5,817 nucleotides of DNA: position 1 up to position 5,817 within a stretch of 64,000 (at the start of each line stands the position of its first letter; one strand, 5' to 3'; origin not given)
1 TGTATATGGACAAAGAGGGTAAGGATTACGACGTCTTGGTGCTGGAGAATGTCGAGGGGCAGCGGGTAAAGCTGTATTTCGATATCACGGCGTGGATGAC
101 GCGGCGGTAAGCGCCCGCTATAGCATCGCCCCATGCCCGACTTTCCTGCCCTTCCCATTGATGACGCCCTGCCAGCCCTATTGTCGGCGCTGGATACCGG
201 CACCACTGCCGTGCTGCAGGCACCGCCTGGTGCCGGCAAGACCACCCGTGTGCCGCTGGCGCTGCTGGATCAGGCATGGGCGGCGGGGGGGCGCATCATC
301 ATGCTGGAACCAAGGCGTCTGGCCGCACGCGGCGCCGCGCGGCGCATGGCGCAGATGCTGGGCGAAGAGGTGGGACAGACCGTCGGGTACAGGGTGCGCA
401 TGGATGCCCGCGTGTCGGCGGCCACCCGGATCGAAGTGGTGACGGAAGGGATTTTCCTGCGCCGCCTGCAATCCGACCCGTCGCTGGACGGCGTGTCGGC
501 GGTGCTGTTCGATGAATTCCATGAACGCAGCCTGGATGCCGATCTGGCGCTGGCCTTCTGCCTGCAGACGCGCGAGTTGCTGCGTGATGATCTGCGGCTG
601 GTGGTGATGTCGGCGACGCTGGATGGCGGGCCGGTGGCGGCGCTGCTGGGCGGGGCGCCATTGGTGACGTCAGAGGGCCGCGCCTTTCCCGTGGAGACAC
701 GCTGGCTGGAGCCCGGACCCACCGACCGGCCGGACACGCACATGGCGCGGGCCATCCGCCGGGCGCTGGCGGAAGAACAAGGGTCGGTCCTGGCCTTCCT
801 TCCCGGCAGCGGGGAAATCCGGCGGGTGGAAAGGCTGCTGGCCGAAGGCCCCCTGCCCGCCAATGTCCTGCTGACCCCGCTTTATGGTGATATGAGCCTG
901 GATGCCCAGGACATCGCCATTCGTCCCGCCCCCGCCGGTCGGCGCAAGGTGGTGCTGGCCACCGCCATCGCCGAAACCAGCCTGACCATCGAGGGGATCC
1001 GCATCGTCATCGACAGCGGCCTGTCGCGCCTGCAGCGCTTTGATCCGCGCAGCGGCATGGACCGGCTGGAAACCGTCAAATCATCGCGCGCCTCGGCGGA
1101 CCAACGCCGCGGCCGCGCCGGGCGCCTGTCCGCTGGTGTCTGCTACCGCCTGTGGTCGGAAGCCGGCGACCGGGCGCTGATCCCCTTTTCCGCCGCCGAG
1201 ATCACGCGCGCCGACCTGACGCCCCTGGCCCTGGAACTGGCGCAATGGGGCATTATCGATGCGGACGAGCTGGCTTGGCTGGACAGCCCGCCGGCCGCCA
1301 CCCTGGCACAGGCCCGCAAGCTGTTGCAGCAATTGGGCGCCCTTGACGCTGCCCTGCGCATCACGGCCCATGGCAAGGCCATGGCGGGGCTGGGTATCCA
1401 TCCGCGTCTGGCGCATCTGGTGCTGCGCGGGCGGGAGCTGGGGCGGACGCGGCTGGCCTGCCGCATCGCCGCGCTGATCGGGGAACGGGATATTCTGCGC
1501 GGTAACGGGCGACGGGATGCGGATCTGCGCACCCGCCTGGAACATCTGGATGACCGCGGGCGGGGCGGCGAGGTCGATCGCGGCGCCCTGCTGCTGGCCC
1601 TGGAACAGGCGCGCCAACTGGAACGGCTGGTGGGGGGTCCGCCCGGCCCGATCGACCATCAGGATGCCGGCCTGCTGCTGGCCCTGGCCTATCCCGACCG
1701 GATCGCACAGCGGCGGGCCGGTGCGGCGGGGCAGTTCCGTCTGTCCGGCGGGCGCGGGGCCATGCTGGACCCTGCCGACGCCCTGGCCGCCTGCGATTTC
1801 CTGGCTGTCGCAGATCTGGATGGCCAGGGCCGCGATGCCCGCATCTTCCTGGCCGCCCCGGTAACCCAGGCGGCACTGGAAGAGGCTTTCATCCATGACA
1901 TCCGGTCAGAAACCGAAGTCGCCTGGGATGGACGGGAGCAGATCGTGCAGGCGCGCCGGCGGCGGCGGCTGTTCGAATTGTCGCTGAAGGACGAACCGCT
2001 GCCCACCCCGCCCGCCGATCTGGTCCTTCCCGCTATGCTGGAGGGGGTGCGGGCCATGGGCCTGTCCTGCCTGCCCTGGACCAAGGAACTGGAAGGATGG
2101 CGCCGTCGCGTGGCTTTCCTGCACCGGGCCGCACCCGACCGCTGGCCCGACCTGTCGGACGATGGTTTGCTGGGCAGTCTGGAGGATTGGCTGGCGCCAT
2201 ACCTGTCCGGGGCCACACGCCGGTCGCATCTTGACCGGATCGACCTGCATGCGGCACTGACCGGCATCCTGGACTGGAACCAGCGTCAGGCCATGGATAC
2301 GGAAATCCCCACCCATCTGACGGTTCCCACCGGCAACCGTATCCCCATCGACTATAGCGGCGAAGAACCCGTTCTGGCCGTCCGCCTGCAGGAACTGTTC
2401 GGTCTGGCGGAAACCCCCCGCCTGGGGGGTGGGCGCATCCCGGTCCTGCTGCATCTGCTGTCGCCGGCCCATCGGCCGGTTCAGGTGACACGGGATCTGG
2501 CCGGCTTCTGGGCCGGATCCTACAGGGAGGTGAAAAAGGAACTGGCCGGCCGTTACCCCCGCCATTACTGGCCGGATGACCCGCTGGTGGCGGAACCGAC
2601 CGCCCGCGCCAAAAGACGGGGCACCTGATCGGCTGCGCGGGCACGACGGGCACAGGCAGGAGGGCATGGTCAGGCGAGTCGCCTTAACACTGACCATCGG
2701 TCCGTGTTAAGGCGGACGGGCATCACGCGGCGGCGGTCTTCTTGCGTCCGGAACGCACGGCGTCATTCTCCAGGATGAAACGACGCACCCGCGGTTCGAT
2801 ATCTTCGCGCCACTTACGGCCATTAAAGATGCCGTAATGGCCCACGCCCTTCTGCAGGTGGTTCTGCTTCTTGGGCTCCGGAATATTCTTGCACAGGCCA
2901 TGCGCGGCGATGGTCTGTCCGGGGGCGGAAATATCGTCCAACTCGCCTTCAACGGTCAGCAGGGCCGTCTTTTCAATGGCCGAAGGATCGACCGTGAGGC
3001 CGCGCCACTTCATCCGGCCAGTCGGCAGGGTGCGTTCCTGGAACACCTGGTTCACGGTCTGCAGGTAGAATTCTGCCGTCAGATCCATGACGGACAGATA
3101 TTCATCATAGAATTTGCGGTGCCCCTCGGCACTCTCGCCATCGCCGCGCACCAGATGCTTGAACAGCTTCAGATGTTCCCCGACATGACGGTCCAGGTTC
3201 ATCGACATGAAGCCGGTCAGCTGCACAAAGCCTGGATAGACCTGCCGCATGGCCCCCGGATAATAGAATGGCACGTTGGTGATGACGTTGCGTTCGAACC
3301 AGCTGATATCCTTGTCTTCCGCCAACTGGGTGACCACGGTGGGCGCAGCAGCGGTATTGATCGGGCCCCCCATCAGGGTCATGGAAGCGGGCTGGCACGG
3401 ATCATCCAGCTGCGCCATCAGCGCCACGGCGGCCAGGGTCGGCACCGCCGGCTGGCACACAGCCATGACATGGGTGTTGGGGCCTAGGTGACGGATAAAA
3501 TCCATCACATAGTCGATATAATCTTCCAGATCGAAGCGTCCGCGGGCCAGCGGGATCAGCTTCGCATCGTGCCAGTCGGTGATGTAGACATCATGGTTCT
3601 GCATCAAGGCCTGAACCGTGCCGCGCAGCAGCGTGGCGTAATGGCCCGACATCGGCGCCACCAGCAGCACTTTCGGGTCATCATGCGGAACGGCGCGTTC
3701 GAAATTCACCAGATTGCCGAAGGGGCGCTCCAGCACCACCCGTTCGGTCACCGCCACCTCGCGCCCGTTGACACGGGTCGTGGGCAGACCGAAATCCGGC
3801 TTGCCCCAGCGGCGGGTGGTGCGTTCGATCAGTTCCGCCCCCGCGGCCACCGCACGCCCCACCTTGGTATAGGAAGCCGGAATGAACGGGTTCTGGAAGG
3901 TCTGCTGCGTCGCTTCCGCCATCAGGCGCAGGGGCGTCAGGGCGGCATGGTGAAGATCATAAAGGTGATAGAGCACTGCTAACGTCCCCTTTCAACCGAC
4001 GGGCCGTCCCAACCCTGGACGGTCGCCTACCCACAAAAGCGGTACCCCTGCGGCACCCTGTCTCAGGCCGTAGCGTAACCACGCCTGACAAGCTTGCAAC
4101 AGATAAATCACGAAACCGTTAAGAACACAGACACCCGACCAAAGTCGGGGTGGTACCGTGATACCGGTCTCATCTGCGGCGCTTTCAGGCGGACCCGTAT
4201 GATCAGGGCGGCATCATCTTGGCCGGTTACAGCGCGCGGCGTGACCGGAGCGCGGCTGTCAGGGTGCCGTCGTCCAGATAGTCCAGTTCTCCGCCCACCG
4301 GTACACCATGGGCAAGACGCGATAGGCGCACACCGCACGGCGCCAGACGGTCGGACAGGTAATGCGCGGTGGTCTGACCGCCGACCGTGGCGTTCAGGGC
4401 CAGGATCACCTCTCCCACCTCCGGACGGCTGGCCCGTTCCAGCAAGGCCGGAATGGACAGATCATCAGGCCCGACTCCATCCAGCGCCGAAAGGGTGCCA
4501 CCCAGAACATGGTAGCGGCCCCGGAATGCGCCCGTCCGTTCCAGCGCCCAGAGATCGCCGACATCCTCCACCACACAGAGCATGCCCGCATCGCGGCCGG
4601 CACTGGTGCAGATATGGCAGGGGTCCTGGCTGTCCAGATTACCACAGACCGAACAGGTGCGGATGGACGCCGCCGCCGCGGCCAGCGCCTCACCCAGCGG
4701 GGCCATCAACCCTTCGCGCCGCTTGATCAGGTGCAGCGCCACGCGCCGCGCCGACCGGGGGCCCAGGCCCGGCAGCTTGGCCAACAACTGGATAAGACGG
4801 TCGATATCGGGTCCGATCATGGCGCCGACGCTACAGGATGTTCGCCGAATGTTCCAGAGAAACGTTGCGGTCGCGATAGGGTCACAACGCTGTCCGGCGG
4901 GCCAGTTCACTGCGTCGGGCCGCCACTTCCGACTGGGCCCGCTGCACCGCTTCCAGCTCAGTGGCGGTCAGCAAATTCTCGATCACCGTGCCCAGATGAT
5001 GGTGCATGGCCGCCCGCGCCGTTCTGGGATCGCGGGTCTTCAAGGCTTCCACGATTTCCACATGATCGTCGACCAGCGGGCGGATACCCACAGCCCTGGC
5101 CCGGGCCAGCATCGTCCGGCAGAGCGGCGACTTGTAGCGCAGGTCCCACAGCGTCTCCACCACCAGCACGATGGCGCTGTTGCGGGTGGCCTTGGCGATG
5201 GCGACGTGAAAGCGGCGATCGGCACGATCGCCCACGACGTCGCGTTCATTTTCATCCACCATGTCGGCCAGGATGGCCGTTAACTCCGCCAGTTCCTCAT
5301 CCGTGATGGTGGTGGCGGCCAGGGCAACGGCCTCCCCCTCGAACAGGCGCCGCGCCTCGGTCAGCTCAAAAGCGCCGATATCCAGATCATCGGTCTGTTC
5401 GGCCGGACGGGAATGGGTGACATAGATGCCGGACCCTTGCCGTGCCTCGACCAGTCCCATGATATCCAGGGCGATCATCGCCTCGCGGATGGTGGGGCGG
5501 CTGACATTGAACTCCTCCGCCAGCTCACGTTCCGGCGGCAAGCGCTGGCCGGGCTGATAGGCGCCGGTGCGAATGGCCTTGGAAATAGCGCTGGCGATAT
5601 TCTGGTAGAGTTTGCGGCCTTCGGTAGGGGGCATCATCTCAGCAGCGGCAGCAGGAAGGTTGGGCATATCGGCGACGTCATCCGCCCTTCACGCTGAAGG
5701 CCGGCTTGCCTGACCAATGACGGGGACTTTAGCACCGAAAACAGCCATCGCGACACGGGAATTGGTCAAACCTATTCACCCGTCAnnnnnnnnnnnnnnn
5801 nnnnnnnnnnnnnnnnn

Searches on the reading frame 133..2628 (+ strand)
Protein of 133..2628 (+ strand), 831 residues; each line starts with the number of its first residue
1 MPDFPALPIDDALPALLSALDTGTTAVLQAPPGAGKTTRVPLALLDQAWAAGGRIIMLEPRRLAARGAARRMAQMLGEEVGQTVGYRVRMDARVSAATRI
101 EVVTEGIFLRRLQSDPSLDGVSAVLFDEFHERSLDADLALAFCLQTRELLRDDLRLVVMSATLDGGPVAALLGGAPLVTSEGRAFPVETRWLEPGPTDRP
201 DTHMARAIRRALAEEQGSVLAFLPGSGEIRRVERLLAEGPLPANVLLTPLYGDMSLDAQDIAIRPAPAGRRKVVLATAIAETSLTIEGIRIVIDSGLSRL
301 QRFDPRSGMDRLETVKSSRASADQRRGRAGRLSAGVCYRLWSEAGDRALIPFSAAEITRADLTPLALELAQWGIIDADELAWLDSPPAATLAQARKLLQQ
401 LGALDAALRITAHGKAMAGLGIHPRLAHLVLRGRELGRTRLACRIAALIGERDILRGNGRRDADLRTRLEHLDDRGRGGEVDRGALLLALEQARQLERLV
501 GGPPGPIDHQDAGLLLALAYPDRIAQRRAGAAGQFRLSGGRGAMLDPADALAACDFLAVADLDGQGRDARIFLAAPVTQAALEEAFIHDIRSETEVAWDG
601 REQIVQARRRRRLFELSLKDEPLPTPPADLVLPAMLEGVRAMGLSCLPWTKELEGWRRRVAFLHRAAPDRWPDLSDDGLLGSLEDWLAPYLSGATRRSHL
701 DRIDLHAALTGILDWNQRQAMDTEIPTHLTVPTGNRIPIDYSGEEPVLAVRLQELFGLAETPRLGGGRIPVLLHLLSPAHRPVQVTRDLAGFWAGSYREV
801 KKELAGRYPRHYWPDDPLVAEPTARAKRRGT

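Call 16: search_protein_families(library=pfam, proteins=[window:133-2628:+], max_evalue=0.00001)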
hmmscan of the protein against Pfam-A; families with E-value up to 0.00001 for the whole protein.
window:133-2628:+ (831 aa): 3 families
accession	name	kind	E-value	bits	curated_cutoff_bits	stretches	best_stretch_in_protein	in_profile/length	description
PF08482.15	HrpB_C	-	5.7e-55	185.7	25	1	686-817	1-133/133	ATP-dependent helicase C-terminal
PF00271.37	Helicase_C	-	1.9e-10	41.4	23.5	1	209-332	7-109/110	Helicase conserved C-terminal domain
PF00270.35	DEAD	-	1e-09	38.8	26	1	17-164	12-161/167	DEAD/DEAH box helicase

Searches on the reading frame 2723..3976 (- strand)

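Call 16: search_protein_families(library=pfam, proteins=[window:2723-3976:-], max_evalue=0.00001)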
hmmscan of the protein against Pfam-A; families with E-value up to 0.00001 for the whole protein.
window:2723-3976:- (417 aa): 1 family
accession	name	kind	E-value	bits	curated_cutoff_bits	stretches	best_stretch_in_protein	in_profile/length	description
PF06850.17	PHB_depo_C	-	6e-94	313.7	27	1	203-404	1-202/203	PHB de-polymerase C-terminus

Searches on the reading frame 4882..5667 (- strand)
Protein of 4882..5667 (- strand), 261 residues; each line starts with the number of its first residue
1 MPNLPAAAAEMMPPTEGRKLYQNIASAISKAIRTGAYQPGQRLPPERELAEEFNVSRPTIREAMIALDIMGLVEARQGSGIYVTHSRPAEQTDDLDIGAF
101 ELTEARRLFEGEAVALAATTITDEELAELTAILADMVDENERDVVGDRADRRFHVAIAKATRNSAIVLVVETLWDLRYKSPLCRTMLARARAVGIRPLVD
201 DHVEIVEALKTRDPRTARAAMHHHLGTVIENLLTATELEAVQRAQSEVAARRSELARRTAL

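Call 16: search_protein_families(library=pfam, proteins=[window:4882-5667:-], max_evalue=0.00001)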
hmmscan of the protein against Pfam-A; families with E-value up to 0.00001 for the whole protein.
window:4882-5667:- (261 aa): 2 families
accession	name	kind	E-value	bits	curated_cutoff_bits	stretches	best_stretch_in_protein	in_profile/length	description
PF07729.17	FCD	-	9.9e-26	91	24.3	1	101-226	1-124/125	FCD domain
PF00392.27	GntR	-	1.5e-23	82.6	27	1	20-83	1-64/64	Bacterial regulatory proteins, gntR family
